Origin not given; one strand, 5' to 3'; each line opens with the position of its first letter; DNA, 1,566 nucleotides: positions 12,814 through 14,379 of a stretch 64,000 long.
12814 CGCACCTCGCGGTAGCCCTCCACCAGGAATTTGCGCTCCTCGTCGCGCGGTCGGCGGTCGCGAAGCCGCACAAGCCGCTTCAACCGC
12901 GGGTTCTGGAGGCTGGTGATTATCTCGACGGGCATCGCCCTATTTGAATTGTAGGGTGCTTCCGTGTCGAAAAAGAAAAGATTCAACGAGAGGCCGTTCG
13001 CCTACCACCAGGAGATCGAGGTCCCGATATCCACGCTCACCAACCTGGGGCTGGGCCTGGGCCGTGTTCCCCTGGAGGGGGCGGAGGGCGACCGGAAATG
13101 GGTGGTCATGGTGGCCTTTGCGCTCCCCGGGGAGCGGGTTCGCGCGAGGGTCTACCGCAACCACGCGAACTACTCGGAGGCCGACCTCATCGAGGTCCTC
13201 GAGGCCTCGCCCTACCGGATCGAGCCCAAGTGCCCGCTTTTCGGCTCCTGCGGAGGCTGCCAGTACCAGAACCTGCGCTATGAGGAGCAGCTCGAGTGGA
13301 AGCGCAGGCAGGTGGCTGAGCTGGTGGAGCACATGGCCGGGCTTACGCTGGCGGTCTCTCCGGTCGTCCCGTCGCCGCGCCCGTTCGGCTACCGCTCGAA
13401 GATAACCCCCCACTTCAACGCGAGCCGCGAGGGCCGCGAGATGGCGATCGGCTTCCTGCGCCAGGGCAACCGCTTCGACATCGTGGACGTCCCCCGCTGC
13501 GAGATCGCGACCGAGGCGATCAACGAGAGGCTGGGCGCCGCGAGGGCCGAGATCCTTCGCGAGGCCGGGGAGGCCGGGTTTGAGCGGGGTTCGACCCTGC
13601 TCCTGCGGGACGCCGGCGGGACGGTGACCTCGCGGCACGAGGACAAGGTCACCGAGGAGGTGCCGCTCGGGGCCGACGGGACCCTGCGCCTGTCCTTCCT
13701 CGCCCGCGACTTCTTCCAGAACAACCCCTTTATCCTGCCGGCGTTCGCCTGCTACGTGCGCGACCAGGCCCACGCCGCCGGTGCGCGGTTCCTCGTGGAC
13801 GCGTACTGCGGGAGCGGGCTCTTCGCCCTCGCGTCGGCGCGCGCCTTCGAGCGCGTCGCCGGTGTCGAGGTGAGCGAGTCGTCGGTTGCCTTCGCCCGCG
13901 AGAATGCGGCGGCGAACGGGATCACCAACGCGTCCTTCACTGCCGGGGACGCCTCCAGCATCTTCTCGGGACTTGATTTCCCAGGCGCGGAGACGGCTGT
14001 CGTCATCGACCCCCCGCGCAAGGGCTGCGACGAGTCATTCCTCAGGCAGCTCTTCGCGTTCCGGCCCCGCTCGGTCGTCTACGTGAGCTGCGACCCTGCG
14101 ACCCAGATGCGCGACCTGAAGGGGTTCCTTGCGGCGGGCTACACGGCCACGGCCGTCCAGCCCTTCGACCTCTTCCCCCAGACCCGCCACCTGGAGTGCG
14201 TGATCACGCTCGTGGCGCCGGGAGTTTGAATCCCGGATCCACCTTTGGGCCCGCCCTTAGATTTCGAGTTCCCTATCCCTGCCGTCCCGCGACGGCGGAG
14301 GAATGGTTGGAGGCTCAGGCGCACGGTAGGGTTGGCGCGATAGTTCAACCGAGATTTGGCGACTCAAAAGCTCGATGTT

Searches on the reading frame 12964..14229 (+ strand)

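Call 79: search_protein_families(library=pfam, proteins=[window:12964-14229:+], max_evalue=0.00001)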
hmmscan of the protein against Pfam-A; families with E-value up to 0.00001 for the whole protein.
window:12964-14229:+ (421 aa): 3 families
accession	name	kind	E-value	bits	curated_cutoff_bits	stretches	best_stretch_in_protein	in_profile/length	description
PF05958.17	tRNA_U5-meth_tr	-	1.5e-21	77.3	23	1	226-416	156-354/357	tRNA (Uracil-5-)-methyltransferase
PF13649.12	Methyltransf_25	-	1.7e-07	32.3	27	1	279-342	3-63/97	Methyltransferase domain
PF13847.12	Methyltransf_31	-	5.6e-07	29.8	27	1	278-332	8-65/145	Methyltransferase domain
